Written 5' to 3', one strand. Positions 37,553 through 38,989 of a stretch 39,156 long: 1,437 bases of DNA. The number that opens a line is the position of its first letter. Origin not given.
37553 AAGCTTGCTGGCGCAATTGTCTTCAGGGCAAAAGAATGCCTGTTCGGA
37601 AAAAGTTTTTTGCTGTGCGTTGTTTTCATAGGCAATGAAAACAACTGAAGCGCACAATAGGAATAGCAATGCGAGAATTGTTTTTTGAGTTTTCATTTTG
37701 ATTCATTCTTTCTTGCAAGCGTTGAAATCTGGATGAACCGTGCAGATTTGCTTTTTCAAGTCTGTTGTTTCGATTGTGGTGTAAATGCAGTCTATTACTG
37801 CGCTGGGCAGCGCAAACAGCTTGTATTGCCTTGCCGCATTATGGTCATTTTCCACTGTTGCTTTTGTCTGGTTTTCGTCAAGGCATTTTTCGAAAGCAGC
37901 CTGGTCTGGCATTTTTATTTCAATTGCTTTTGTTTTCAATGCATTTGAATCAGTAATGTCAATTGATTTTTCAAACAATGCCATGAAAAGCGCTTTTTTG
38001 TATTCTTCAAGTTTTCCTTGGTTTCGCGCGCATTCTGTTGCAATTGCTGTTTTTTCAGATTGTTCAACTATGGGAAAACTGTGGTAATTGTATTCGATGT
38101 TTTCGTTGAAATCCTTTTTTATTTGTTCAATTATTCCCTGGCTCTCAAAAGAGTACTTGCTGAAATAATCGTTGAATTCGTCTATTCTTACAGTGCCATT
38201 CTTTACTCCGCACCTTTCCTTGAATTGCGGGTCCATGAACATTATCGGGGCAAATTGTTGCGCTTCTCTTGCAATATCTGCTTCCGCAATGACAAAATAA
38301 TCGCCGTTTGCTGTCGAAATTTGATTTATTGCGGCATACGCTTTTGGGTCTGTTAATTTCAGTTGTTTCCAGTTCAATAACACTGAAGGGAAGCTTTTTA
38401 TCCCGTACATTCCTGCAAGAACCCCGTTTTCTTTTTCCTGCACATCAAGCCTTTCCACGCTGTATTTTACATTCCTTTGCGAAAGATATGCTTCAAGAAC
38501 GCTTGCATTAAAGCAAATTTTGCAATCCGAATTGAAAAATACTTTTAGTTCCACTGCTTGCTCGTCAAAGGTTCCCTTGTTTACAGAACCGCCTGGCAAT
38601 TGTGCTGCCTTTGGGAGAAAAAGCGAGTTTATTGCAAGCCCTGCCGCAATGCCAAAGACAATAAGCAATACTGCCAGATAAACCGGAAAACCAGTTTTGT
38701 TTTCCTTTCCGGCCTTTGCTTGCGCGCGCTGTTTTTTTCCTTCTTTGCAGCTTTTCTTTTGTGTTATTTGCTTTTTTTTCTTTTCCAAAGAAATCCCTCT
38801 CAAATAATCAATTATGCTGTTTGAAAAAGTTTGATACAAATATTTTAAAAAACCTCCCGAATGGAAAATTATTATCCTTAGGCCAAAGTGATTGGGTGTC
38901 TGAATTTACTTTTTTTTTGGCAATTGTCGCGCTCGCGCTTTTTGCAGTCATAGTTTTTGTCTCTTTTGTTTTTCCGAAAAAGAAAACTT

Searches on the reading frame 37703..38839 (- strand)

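Call 62: search_protein_families(library=pfam, proteins=[window:37703-38839:-], max_evalue=0.001)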
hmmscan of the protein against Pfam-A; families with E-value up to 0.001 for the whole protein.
window:37703-38839:- (378 aa): 2 families
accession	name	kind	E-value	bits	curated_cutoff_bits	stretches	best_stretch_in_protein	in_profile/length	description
PF01323.26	DSBA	-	1.3e-11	45.1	25.6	1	220-350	3-173/191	DSBA-like thioredoxin domain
PF13462.12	Thioredoxin_4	-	1.6e-05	25.6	23.2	1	237-350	35-146/165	Thioredoxin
